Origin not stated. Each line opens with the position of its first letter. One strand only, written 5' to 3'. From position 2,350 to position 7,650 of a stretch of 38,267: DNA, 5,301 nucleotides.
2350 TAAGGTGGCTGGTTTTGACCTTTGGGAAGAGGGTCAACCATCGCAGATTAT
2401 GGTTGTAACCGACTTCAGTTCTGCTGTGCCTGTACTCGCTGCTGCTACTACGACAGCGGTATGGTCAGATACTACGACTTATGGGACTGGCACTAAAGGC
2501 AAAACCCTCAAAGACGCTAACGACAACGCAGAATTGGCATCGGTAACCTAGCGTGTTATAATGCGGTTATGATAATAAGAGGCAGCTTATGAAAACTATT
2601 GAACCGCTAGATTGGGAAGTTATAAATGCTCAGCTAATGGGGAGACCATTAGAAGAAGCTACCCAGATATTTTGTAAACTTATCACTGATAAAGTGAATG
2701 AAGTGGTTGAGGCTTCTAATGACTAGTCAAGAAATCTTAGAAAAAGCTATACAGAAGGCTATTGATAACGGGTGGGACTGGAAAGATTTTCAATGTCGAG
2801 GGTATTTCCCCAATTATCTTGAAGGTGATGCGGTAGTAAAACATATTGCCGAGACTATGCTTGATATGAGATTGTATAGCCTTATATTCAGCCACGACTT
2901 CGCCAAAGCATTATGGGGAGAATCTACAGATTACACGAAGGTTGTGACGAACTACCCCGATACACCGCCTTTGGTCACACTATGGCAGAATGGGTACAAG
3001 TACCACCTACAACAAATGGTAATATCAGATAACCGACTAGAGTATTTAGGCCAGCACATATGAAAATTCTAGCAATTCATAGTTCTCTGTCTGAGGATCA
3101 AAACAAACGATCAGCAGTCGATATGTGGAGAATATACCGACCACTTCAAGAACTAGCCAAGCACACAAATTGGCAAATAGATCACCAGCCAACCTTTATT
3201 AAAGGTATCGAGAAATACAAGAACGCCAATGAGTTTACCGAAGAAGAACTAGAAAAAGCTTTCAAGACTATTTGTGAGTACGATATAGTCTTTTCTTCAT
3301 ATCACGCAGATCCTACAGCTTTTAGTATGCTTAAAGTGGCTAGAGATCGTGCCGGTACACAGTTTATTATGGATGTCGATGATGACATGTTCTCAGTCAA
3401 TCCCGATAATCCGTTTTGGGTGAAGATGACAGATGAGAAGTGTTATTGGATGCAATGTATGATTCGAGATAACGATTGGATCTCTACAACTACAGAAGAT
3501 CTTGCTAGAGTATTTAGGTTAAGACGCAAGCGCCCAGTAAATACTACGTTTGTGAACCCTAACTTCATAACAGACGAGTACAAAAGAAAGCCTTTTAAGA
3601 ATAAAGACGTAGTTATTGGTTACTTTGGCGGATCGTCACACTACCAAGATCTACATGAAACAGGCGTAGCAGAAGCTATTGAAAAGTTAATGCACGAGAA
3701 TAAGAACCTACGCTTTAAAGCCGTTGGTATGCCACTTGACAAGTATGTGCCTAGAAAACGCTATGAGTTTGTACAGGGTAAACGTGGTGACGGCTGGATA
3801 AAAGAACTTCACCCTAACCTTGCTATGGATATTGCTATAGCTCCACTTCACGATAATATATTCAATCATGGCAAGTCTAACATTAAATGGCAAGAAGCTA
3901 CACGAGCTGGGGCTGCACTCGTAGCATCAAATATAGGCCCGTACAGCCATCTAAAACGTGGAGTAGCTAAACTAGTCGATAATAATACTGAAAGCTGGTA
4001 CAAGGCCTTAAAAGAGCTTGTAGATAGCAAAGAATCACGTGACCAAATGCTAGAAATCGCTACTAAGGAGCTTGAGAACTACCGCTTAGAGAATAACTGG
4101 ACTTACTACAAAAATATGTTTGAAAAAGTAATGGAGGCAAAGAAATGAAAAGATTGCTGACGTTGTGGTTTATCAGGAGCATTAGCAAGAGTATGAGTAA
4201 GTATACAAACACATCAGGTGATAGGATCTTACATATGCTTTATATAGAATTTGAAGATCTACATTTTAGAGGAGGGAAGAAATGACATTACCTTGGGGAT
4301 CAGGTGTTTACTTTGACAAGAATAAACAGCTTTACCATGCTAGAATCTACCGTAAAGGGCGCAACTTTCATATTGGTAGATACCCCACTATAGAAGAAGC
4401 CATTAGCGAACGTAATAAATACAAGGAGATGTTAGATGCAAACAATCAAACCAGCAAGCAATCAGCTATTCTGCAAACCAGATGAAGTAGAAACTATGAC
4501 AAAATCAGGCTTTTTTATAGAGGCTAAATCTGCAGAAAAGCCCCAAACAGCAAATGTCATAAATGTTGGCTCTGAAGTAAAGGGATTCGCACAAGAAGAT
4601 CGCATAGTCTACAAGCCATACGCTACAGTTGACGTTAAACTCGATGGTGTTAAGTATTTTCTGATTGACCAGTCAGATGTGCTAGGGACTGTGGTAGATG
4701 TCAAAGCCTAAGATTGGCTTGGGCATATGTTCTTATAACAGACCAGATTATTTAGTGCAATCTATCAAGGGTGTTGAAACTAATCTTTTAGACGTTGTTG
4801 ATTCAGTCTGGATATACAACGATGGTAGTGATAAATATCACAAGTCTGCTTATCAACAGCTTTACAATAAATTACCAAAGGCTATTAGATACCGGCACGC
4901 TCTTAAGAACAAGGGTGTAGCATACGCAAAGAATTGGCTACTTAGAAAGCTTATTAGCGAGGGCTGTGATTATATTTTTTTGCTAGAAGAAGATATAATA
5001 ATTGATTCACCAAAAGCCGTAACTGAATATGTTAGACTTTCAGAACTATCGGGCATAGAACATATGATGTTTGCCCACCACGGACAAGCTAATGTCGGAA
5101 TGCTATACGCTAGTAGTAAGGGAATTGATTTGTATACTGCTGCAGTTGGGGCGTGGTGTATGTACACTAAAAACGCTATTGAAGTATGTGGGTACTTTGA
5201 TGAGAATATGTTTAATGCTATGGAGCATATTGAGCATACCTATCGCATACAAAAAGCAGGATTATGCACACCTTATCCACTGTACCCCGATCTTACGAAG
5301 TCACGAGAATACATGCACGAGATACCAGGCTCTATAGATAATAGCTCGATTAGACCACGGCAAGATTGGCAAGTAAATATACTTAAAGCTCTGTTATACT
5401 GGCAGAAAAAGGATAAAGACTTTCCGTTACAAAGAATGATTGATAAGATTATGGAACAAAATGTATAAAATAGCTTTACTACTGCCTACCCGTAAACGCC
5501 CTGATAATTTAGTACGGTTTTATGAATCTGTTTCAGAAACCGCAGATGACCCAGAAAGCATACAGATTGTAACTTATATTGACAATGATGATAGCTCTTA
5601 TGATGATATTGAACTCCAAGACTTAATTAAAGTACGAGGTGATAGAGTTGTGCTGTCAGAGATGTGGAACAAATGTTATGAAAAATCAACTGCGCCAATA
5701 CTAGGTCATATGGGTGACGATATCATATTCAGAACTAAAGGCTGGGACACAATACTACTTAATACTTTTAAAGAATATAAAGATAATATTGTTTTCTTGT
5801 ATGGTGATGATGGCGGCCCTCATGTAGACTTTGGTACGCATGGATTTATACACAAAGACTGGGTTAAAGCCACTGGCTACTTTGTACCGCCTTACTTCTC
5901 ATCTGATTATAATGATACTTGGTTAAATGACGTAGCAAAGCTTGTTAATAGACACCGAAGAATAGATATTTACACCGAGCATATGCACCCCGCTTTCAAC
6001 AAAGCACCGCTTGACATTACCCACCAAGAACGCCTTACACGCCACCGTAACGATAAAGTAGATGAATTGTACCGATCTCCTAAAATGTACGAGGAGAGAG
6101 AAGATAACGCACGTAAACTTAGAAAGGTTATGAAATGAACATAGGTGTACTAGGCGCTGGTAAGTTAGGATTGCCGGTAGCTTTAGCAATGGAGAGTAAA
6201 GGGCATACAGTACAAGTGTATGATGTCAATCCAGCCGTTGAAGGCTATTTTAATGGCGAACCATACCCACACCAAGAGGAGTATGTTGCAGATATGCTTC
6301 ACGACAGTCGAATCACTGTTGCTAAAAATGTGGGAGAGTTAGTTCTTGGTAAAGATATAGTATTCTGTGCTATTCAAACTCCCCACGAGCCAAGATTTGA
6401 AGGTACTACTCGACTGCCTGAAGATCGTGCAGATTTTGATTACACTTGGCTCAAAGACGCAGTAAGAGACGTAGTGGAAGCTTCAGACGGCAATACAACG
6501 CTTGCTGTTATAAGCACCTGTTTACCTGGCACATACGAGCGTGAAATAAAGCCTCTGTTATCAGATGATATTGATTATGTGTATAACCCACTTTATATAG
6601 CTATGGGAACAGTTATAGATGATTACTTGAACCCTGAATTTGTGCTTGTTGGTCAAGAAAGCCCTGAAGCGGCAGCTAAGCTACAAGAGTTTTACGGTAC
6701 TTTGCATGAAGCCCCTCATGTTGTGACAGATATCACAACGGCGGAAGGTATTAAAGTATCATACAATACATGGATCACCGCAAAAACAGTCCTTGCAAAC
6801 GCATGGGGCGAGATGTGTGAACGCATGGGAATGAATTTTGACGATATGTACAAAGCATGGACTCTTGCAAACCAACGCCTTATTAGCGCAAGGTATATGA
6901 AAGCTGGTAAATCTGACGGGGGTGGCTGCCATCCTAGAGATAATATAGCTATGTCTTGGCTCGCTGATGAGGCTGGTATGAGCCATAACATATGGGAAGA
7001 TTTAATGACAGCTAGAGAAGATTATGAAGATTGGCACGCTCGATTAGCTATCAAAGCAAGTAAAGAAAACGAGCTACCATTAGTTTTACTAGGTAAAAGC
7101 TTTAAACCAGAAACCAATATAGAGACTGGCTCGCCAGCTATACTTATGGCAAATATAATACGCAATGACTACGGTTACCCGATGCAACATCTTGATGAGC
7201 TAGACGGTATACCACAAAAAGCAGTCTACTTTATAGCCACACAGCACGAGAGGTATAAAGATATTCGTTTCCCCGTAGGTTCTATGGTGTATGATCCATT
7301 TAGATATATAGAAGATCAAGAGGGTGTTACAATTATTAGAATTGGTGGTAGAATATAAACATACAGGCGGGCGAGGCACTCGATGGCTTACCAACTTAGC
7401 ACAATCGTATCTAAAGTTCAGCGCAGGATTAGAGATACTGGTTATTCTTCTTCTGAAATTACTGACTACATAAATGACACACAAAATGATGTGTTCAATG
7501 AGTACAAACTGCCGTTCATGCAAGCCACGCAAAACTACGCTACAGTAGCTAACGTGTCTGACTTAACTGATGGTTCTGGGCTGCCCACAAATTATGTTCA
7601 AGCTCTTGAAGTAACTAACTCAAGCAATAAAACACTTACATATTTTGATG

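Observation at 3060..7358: Sugar-activation and glycosyltransferase island embedded inside the virion operon, next to a Ser/Thr-rich tail spike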

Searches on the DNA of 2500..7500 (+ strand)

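Call 5: search_dna_similar(query=window:2500-7500:+, collection=phages, mode=near, max_rows=30)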
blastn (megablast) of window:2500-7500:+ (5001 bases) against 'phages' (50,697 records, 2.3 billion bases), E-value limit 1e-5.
No match.

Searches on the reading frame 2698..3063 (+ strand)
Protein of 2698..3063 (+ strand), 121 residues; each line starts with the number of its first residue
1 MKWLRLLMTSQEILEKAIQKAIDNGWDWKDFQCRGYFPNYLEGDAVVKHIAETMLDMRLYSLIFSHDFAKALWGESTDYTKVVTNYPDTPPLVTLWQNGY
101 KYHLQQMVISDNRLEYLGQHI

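Call 3: search_protein_families(library=pfam, proteins=[window:2698-3063:+], max_evalue=0.1)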
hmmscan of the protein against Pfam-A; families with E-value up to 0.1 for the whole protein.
window:2698-3063:+ (121 aa): 0 families

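Call 4: search_protein_families(library=phrogs, proteins=[window:2698-3063:+], max_evalue=0.01)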
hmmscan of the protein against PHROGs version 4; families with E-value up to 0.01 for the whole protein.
window:2698-3063:+ (121 aa): 0 families

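Call 53: search_protein_families(library=ncbifam, proteins=[window:2698-3063:+], max_evalue=0.01)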
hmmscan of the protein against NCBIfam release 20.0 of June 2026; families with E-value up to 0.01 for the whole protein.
window:2698-3063:+ (121 aa): 0 families
